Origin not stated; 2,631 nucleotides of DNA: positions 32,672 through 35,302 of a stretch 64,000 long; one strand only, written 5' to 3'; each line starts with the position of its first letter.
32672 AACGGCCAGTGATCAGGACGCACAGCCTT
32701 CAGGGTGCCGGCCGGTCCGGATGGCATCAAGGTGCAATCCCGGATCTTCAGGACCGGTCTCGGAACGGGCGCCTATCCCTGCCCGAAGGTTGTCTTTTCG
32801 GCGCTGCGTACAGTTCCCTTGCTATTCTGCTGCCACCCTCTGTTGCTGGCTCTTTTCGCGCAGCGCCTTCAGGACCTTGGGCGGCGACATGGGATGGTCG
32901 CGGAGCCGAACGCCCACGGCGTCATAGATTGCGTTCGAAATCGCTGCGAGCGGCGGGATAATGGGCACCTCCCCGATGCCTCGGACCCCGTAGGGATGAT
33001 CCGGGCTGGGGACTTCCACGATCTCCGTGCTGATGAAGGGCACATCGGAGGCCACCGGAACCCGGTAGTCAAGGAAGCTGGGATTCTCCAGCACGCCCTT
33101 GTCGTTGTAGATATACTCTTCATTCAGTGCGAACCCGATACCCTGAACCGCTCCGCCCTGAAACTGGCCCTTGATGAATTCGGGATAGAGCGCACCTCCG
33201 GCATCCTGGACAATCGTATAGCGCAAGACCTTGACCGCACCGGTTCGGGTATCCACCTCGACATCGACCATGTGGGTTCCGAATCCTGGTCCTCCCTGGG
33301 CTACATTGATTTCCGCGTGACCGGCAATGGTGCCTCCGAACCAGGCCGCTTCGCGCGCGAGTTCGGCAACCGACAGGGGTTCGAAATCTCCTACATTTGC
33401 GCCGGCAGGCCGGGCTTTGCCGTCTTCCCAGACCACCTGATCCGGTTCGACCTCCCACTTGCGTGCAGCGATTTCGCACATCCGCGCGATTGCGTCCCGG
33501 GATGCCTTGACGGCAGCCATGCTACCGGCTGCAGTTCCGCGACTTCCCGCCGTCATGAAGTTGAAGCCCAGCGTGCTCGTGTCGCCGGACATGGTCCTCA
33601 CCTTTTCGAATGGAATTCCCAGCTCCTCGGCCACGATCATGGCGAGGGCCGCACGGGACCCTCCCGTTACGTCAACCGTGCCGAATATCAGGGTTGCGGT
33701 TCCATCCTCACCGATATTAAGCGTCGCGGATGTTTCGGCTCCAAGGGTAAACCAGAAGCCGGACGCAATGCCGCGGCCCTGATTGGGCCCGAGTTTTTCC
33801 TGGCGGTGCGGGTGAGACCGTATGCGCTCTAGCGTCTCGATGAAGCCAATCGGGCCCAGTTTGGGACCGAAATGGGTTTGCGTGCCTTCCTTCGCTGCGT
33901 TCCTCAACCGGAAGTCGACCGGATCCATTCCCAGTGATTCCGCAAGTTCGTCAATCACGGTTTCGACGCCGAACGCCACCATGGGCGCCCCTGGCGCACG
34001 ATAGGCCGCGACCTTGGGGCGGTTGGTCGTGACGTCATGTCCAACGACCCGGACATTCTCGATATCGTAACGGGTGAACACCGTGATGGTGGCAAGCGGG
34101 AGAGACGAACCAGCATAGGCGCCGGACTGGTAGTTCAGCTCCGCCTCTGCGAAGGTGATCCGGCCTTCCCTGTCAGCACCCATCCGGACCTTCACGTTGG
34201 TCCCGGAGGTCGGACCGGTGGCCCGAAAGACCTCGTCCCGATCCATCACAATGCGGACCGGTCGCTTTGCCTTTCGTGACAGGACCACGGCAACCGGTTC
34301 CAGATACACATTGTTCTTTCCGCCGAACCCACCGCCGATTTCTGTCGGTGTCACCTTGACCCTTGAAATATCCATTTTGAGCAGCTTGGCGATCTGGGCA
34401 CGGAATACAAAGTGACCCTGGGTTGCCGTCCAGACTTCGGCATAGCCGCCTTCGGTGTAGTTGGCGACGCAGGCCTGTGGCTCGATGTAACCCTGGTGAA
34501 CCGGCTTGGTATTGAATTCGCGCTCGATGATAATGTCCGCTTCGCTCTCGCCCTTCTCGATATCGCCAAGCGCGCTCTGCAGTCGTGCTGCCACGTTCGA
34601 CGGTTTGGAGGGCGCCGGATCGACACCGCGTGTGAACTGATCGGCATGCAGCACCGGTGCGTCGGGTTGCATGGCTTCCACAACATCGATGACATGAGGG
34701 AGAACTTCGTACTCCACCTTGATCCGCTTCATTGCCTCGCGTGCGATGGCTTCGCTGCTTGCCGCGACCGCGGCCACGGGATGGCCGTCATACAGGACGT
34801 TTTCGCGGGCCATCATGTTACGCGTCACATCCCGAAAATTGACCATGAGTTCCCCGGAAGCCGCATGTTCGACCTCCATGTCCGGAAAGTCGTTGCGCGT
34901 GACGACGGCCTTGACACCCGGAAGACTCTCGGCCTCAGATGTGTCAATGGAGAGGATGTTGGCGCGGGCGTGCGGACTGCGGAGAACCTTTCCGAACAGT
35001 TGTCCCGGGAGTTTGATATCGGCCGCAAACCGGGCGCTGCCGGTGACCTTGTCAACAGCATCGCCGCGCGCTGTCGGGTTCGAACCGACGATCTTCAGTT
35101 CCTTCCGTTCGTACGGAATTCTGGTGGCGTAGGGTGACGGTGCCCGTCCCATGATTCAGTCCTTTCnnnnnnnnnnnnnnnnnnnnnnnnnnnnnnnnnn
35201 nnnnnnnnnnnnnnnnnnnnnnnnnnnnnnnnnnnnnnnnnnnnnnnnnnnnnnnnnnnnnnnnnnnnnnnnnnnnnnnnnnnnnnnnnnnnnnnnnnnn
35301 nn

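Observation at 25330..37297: Catabolic cluster joining a TRAP importer, a CoxMSL-type Mo-hydroxylase, an amidohydrolase-2 decarboxylase, a CMD-family protein, a heme-oxygenase-like protein and a split TPP decarboxylase; no regulator gene is present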

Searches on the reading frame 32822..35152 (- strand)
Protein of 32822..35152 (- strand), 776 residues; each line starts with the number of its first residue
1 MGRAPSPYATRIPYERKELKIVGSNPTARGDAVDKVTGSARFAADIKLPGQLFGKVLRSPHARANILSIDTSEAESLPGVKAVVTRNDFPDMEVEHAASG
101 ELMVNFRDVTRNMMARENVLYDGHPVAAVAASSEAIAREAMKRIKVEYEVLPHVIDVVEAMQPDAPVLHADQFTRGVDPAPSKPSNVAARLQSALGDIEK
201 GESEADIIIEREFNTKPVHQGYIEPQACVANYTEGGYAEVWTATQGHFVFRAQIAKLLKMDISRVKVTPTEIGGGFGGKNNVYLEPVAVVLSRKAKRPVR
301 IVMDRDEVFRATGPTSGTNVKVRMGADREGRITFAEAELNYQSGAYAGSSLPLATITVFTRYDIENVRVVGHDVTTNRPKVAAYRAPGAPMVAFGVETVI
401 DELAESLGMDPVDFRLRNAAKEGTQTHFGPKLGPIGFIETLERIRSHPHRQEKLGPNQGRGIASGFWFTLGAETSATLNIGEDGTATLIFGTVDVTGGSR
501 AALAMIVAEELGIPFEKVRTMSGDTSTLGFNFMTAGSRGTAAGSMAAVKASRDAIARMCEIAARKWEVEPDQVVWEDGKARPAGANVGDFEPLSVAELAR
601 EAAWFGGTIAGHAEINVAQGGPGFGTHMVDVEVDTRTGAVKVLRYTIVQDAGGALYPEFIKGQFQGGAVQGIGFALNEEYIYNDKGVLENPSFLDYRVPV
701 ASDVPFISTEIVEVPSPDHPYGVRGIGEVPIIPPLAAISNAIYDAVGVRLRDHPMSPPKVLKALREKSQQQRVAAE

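Call 3: search_protein_families(library=pfam, proteins=[window:32822-35152:-])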
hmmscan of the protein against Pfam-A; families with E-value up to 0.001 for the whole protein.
window:32822-35152:- (776 aa): 3 families
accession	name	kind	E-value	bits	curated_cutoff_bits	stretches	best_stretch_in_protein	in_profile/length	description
PF02738.23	MoCoBD_1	-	9.5e-68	228.4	27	1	183-419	5-244/244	Molybdopterin cofactor-binding domain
PF20256.3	MoCoBD_2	-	8.9e-63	212.9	27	1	458-705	25-283/283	Molybdopterin cofactor-binding domain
PF01315.27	Ald_Xan_dh_C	-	7.3e-29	100.7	31.3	1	37-152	1-110/110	Aldehyde oxidase and xanthine dehydrogenase, a/b hammerhead domain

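Call 5: search_protein_families(library=ncbifam, proteins=[window:32822-35152:-], max_evalue=0.001)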
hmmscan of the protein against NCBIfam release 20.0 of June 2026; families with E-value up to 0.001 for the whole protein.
window:32822-35152:- (776 aa): 13 families
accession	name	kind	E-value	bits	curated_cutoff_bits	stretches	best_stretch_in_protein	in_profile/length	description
TIGR03194.1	4hydrxCoA_A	equivalog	4.4e-140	468.5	994.55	1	31-764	5-746/746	4-hydroxybenzoyl-CoA reductase subunit alpha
NF043082.1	XdhA_XDHase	equivalog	3.7e-135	451.9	780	1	26-767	4-755/758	xanthine dehydrogenase subunit XdhA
NF007426.0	PRK09970.1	equivalog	1.4e-128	430.1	916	1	20-766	4-757/761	xanthine dehydrogenase molybdenum-binding subunit XdhA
NF041018.1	glyceraldDH_alpha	equivalog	1.4e-116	390.7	790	1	27-760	7-740/741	glyceraldehyde dehydrogenase subunit alpha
TIGR03196.1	pucD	equivalog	1.4e-109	367.6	783.65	1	25-759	5-753/763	xanthine dehydrogenase subunit D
NF040766.1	CODH_aero_grp5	exception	4.8e-96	322.7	950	3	26-420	8-396/785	aerobic carbon-monoxide dehydrogenase large subunit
NF045668.1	pterin_aldehy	equivalog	1.6e-90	304.5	1100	1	17-764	170-904/905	molybdopterin-dependent aldehyde oxidoreductase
TIGR02416.1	CO_dehy_Mo_lg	equivalog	2.8e-89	300.3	991.15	2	36-422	6-397/770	aerobic carbon-monoxide dehydrogenase large subunit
TIGR03313.1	Se_sel_red_Mo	hypoth_equivalog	3.6e-89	299.6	1101.9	3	183-426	348-594/951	molybdopterin-dependent oxidoreductase Mo/Fe-S-binding subunit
NF041671.1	peri_hyde_PaoC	equivalog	4e-87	293.3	1180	1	18-766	14-733/735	aldehyde oxidoreductase molybdenum-binding subunit PaoC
TIGR02965.1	xanthine_xdhB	equivalog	1.3e-79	268.3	849.5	1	32-755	10-737/758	xanthine dehydrogenase molybdopterin binding subunit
TIGR03311.1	Se_dep_XDH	equivalog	1.3e-75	255.1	830.45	2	21-552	161-672/848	selenium-dependent xanthine dehydrogenase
TIGR02969.1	mam_aldehyde_ox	subfamily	7.9e-44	149.5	1912.3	1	31-762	584-1295/1330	aldehyde oxidase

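Call 9: search_solved_structures(query=window:32822-35152:-, max_evalue=1e-30)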
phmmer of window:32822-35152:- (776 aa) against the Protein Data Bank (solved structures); distinct sequences matched with E-value up to 1e-30: 41.
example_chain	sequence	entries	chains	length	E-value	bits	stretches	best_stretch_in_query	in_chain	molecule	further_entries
1rm6_A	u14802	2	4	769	3.8e-90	306.6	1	29-767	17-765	4-hydroxybenzoyl-CoA reductase alpha subunit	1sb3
7dqx_A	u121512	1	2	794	2.4e-79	270.9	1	35-762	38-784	6-hydroxypseudooxynicotine dehydrogenase complex subunit gamma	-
1n5w_B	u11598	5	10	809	1.1e-73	252.2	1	33-422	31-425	Carbon monoxide dehydrogenase large chain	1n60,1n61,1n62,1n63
1zxi_B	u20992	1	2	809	1.5e-73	251.8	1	33-422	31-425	Carbon monoxide dehydrogenase large chain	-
8uem_A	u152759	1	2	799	8.2e-73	249.3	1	34-766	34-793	Carbon monoxide dehydrogenase (Large chain), CoxL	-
1ffu_B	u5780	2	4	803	5e-70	240.1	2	472-767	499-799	CUTL, MOLYBDOPROTEIN OF CARBON MONOXIDE DEHYDROGENASE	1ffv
1t3q_B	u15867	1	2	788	8e-68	232.8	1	20-769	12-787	quinoline 2-oxidoreductase large subunit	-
5g5h_C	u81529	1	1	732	3.3e-62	214.2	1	195-764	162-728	Aldehyde oxidoreductase molybdenum-binding subunit PaoC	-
5g5g_C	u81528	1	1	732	5e-62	213.7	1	195-764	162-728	PUTATIVE XANTHINE DEHYDROGENASE YAGS FAD-BINDING SUBUNIT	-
1dgj_A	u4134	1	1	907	4.5e-57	197.3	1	23-764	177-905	ALDEHYDE OXIDOREDUCTASE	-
1sij_A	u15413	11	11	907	6.6e-54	186.8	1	27-765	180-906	Aldehyde oxidoreductase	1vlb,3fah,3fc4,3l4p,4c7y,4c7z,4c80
3hrd_A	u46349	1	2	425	3.9e-53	184.3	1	17-446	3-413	Nicotinate dehydrogenase large molybdopterin subunit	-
4zoh_A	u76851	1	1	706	8.6e-53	183.1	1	115-755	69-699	Putative oxidoreductase molybdopterin-binding subunit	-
5y6q_C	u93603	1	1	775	1.6e-50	175.7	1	27-760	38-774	Aldehyde oxidase large subunit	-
3sr6_C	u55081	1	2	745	1.6e-50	175.6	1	33-762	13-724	Xanthine dehydrogenase/oxidase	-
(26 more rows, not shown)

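Call 21: find_related_loci(query=window:32822-35152:-, collection=genome_contigs, flank=10000)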
Query window:32822-35152:- (776 aa) in genome_contigs; peptide patterns used: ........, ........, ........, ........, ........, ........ (x = any residue, [..] = any of these).
443 stretches matched a pattern; 387 encode a relative of the query (tblastn E <= 1e-3); the best 80 are kept; 80 distinct loci.
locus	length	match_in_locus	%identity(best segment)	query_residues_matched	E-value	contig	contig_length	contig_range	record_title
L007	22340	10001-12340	86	1-776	0e+0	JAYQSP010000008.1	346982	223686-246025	MAG: Alphaproteobacteria bacterium isolate SD3109_NP_metabta_bins_sspec.tsv.241 contig_24012_pilon, whole genome shotgun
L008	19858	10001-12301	86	1-767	0e+0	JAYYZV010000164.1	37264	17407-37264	MAG: Pseudomonadota bacterium isolate XB_MAG1168 DB_MAG1168_0164, whole genome shotgun sequence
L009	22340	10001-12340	86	1-776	0e+0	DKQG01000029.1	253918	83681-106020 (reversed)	MAG TPA_asm: Alphaproteobacteria bacterium UBA7314 UBA7314_contig_11666, whole genome shotgun sequence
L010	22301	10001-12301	86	1-767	0e+0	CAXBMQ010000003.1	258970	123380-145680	MAG TPA_asm: uncultured Rhodospirillaceae bacterium isolate ERR2762121_concoct_63 genome assembly, contig: ERZ3421540.98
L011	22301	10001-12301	88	1-767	0e+0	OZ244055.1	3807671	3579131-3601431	MAG: Alphaproteobacteria bacterium isolate 704cdb66-9897-4ec8-b8cd-f14a69034c9a genome assembly, chromosome: 1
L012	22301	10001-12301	85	1-767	0e+0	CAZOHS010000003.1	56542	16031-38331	MAG TPA_asm: uncultured Rhodospirillaceae bacterium isolate SRP092796_co6_81 genome assembly, contig: NODE_218_length_56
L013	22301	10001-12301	85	1-767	0e+0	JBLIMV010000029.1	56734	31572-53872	MAG: Paracoccaceae bacterium isolate 3300053785_58 Ga0535658_0000657, whole genome shotgun sequence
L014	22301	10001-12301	85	1-767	0e+0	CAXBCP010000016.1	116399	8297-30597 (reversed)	MAG TPA_asm: uncultured Rhodospirillaceae bacterium isolate ERR2762135_concoct_49 genome assembly, contig: ERZ3421838.34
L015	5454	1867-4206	84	1-776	0e+0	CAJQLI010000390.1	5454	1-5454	MAG: uncultured Alphaproteobacteria bacterium isolate 0.2_20180522_Bin_156_sub_1 genome assembly, contig: c_000000023065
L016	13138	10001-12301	86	1-767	0e+0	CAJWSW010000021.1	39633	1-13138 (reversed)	MAG TPA_asm: uncultured Alphaproteobacteria bacterium isolate ERR599075_bin.90_MetaBAT_v2.12.1_MAG genome assembly, cont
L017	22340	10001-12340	85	1-776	0e+0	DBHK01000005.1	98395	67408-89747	MAG TPA_asm: Alphaproteobacteria bacterium UBA830 UBA830_contig_5954, whole genome shotgun sequence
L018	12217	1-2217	84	42-776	0e+0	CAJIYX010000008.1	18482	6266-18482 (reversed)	MAG: Alphaproteobacteria bacterium UBA830 isolate FRAM18_bin083 genome assembly, contig: FRAM17_bin083-8, whole genome s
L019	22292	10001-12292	79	1-764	0e+0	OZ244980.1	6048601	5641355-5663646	MAG: Hyphomicrobiaceae bacterium isolate 7b6dc707-63fa-4baa-968c-fecba2c4e84d genome assembly, chromosome: 1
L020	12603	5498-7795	80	1-766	0e+0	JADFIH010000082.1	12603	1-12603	MAG: Proteobacteria bacterium isolate B38T1L10 B38T1L10_NODE7913, whole genome shotgun sequence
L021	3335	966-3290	78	1-771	0e+0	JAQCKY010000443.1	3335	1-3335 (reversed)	MAG: Proteobacteria bacterium isolate casp40-mb.87 NODE_63799_length_3335_cov_0.044808, whole genome shotgun sequence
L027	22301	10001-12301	84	1-767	0e+0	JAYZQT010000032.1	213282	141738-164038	MAG: Pseudomonadota bacterium isolate XB_MAG43 DB_MAG43_0032, whole genome shotgun sequence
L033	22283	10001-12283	74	1-761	0e+0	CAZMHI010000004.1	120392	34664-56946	MAG TPA_asm: uncultured Rhodospirillaceae bacterium isolate SRP077602_co11_112 genome assembly, contig: NODE_53_length_1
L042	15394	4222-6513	74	1-764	0e+0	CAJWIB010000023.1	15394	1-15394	MAG TPA_asm: uncultured Rhodospirillaceae bacterium isolate ERR598946_bin.11_MetaBAT_v2.12.1_MAG genome assembly, contig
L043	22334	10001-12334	87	1-776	0e+0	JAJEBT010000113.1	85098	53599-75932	MAG: Alphaproteobacteria bacterium isolate jk18x9bins.50 k141_409483, whole genome shotgun sequence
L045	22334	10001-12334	87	1-776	0e+0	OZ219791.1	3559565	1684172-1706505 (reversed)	MAG: Alphaproteobacteria bacterium isolate 4aa964e7-24f9-441d-afed-b3d47d4a9029 genome assembly, chromosome: 2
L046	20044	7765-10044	75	1-760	0e+0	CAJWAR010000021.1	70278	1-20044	MAG TPA_asm: uncultured Rhodospirillaceae bacterium isolate ERR599062_bin.37_MetaBAT_v2.12.1_MAG genome assembly, contig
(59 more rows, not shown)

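Call 33: search_protein_families(library=pfam, proteins=[L027:12427-12984:+, L027:16202-17812:+, L017:17632-18477:+, L027:17819-18379:-, L027:18578-19645:+])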
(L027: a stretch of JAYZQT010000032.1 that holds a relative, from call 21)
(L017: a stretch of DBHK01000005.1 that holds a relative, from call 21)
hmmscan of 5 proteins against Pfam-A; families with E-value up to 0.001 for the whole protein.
L027:12427-12984:+ (185 aa): 0 families

L027:16202-17812:+ (536 aa): 3 families
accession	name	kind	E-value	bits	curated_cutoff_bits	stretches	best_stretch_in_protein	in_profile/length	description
PF01977.22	UbiD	-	5.8e-52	176.3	23.3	1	108-308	3-202/206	3-octaprenyl-4-hydroxybenzoate carboxy-lyase Rift-related domain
PF20696.2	UbiD_C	-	3.3e-18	66.3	24.2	1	327-432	11-117/127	3-octaprenyl-4-hydroxybenzoate carboxy-lyase C-terminal domain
PF20695.2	UbiD_N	-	2.9e-05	24.5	24.3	1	10-96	1-75/78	3-octaprenyl-4-hydroxybenzoate carboxy-lyase N-terminal domain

L017:17632-18477:+ (281 aa): 4 families
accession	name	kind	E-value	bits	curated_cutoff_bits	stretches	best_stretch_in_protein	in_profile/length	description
PF02798.26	GST_N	-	1.1e-07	32.5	20.9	1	64-126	18-76/76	Glutathione S-transferase, N-terminal domain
PF00043.30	GST_C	-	9.5e-06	26.2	20.7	1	180-249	29-93/93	Glutathione S-transferase, C-terminal domain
PF13410.11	GST_C_2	-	1.5e-05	25.4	24.9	1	175-241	4-66/69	Glutathione S-transferase, C-terminal domain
PF21972.1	Arc1p_N_like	-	0.00013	22.6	27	1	180-245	15-77/81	Nuclear-export cofactor Arc1p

L027:17819-18379:- (186 aa): 1 family
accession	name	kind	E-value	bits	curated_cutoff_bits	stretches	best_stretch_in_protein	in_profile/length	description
PF07883.17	Cupin_2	-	1.3e-08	34.8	27.2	1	124-178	13-68/70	Cupin domain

L027:18578-19645:+ (355 aa): 1 family
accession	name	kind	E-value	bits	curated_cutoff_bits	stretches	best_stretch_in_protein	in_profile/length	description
PF00296.26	Bac_luciferase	-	1.8e-49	169.3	27.9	1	19-316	17-313/314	Luciferase-like monooxygenase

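Call 34: search_protein_families(library=pfam, proteins=[L046:10219-11244:-, L046:11340-12080:-, L046:12191-12643:+, L046:12670-15288:+, L046:15911-16864:+, L046:16861-17871:+, L046:18003-19538:+, L046:5569-6147:-, L043:14911-15444:-, L045:15454-16599:+])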
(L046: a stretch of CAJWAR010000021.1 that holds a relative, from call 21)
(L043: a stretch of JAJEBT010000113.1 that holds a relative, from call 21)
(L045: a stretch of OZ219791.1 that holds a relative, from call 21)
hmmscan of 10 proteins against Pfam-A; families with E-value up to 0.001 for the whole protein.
L046:10219-11244:- (341 aa): 1 family
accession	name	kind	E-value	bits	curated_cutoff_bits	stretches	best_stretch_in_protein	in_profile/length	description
PF02900.23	LigB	-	2.8e-14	53.3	26.3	1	74-312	28-247/269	Catalytic LigB subunit of aromatic ring-opening dioxygenase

L046:11340-12080:- (246 aa): 4 families
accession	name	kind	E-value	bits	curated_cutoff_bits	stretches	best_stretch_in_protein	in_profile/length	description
PF09339.16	HTH_IclR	-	1.8e-16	60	22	1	15-65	1-51/52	IclR helix-turn-helix domain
PF01614.24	IclR_C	-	1.9e-16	60.6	24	2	84-158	4-77/174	Bacterial transcriptional regulator IclR C-terminal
PF12802.13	MarR_2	-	3.6e-05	24.3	27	1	22-67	10-55/61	MarR family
PF01047.28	MarR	-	0.00013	22.2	24.6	1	30-67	15-52/59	MarR family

L046:12191-12643:+ (150 aa): 0 families

L046:12670-15288:+ (872 aa): 3 families
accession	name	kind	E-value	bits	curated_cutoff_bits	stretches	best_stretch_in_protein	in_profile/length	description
PF00384.28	Molybdopterin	-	1.2e-23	84.2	24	1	78-608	1-350/353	Molybdopterin oxidoreductase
PF04879.21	Molybdop_Fe4S4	-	3.2e-12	46.6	22.7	1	22-74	2-54/55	Molybdopterin oxidoreductase Fe4S4 domain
PF01568.27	Molydop_binding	-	2.1e-05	25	26.8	1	744-818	6-76/110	Molydopterin dinucleotide binding domain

L046:15911-16864:+ (317 aa): 1 family
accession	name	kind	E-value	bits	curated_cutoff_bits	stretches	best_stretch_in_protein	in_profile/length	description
PF03916.19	NrfD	-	2.4e-13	50.9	25.8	1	31-297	12-309/313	Polysulphide reductase, NrfD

L046:16861-17871:+ (336 aa): 1 family
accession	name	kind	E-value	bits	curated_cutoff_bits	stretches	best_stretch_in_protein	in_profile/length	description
PF04909.20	Amidohydro_2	-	4.8e-32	112.3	26.4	1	14-336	1-289/289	Amidohydrolase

L046:18003-19538:+ (511 aa): 2 families
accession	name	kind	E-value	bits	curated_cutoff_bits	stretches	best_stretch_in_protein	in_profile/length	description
PF11794.13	HpaB_N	-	2.8e-79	267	35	1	20-294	1-270/270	4-hydroxyphenylacetate 3-hydroxylase N terminal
PF03241.18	HpaB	-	1e-39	136.2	25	1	319-501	16-201/202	4-hydroxyphenylacetate 3-hydroxylase C terminal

L046:5569-6147:- (192 aa): 2 families
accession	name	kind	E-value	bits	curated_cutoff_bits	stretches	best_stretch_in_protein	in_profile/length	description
PF10649.15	DUF2478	-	1.6e-33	115.9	22.3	1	25-185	2-159/159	Protein of unknown function (DUF2478)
PF03266.21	NTPase_1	-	0.00013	22.3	23.9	1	41-167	18-144/168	NTPase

L043:14911-15444:- (177 aa): 1 family
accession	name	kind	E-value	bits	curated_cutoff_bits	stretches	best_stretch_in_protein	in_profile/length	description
PF02627.25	CMD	-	3.5e-09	37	23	1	41-124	1-83/84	Carboxymuconolactone decarboxylase family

L045:15454-16599:+ (381 aa): 3 families
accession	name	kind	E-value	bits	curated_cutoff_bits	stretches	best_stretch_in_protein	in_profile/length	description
PF02826.25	2-Hacid_dh_C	-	9.1e-52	175.5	25.1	1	202-357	21-178/178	D-isomer specific 2-hydroxyacid dehydrogenase, NAD binding domain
PF00389.36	2-Hacid_dh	-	6.7e-11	42.5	24.6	1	81-215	21-103/134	D-isomer specific 2-hydroxyacid dehydrogenase, catalytic domain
PF03446.21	NAD_binding_2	-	3.2e-05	24.4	21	1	218-314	2-101/161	NAD binding domain of 6-phosphogluconate dehydrogenase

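Call 56: search_dna_similar(query=window:32822-35152:-, collection=plasmids, mode=protein, max_rows=15, max_evalue=1e-50)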
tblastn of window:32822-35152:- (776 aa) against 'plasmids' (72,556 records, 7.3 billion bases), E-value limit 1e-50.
Records with a match: 402; places in all: 564; records where one place covers at least 80% of the query: 398.
Best place of each record, by identity: <60% 402.
By first word of the organism name: Sinorhizobium 124; Rhizobium 33; Ensifer 20; Streptomyces 15; Clostridium 14; Azospirillum 12; Arthrobacter 10; Shinella 9; Paraburkholderia 8; Caballeronia 7; and 76 more.
By predicted mobility (MOB-suite, as given by PLSDB): non-mobilizable 231; conjugative 94; mobilizable 77.
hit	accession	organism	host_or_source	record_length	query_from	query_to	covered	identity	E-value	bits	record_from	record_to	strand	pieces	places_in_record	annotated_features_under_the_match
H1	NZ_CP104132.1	Sinorhizobium sp. K101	Phaseolus vulgaris,cell ...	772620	14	764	97%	55.7%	0e+0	818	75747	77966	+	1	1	xanthine dehydrogenase family protein molybdopterin-binding subunit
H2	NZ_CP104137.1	Sinorhizobium sp. C101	Phaseolus vulgaris,cell ...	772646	14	764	97%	55.7%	0e+0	818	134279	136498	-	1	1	xanthine dehydrogenase family protein molybdopterin-binding subunit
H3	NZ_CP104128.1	Sinorhizobium sp. M103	Phaseolus vulgaris,cell ...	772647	14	764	97%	55.7%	0e+0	818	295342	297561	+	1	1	xanthine dehydrogenase family protein molybdopterin-binding subunit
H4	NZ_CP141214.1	Sinorhizobium meliloti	alfalfa,Isolate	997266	22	764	96%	55.7%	0e+0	820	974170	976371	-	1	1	xanthine dehydrogenase family protein molybdopterin-binding subunit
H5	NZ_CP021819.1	Sinorhizobium meliloti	Medicago truncatula,Single Cell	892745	14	764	97%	55.0%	0e+0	822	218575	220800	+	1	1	xanthine dehydrogenase family protein molybdopterin-binding subunit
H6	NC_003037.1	Sinorhizobium meliloti 1021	-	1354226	14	764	97%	55.0%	0e+0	820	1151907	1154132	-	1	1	none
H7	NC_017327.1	Sinorhizobium meliloti SM11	-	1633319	14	764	97%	55.0%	0e+0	820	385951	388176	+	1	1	none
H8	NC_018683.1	Sinorhizobium meliloti Rm41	-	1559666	14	764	97%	55.0%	0e+0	820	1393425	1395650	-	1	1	none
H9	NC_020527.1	Sinorhizobium meliloti 2011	-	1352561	14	764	97%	55.0%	0e+0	820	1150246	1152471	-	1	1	none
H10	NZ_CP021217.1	Sinorhizobium meliloti RU11/001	-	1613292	14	764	97%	55.0%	0e+0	820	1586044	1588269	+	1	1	none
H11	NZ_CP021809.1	Sinorhizobium meliloti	Medicago sativa,Single Cell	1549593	14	764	97%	55.0%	0e+0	820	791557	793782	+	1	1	none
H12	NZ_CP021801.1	Sinorhizobium meliloti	Medicago sativa,Single Cell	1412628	14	764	97%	55.0%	0e+0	820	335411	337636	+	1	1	none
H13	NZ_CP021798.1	Sinorhizobium meliloti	Medicago sativa,Single Cell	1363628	14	764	97%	55.0%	0e+0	820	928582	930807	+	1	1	none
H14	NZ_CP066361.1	Sinorhizobium meliloti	Medicago lupulina L.,nodules of ...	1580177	14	764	97%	55.0%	0e+0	820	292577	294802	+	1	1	none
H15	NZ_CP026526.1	Sinorhizobium meliloti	Medicago sativa L. subsp. ambigua,Cell ...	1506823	14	764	97%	55.0%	0e+0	820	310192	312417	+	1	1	none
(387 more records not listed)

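Call 58: get_annotated_region(hit=H1, flank=10000)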
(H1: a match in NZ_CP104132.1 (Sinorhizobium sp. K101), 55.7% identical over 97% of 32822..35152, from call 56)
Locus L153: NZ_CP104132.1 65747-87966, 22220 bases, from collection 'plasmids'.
description: Sinorhizobium sp. K101 plasmid pK101b, complete sequence
organism: Sinorhizobium sp. K101 (NCBI taxid 2976820)
taxonomy: Bacteria; Pseudomonadota; Alphaproteobacteria; Hyphomicrobiales; Rhizobiaceae; Sinorhizobium; Sinorhizobium sp. K101
host: -; source: Phaseolus vulgaris,cell culture,Phaseolus vulgaris nodule,nodule from plant grown in inoculum free soil; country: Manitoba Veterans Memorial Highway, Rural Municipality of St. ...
typing (MOB-suite, as given by PLSDB): non-mobilizable
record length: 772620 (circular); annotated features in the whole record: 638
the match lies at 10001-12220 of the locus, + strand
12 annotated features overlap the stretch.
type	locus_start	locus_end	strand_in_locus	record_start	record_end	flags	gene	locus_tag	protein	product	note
CDS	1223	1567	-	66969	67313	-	-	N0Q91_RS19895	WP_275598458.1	hypothetical protein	-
CDS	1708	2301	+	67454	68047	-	-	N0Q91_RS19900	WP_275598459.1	PHB depolymerase family esterase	-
CDS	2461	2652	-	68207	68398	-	-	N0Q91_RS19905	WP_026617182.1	CsbD family protein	-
CDS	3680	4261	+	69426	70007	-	-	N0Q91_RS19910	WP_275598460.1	dienelactone hydrolase family protein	-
CDS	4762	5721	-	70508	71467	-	-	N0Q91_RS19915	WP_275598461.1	MBL fold metallo-hydrolase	-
CDS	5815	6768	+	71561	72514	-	-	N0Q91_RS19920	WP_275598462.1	LysR family transcriptional regulator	-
CDS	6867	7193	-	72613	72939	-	-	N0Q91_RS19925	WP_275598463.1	type II toxin-antitoxin system RelE/ParE family toxin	GO:0030541 - plasmid partitioning [Evidence IEA]; GO:0051290 - protein heterotetramerization [Evidence IEA]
CDS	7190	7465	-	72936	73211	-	-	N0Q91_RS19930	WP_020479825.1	type II toxin-antitoxin system ParD family antitoxin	GO:0051983 - regulation of chromosome segregation [Evidence IEA]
CDS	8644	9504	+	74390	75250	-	-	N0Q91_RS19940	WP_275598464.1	xanthine dehydrogenase family protein subunit M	-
CDS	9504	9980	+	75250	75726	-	-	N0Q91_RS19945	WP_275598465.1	(2Fe-2S)-binding protein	-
CDS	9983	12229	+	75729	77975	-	-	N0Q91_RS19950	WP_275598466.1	xanthine dehydrogenase family protein molybdopterin-binding subunit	-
CDS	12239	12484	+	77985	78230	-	-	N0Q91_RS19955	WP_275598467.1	MoaD/ThiS family protein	-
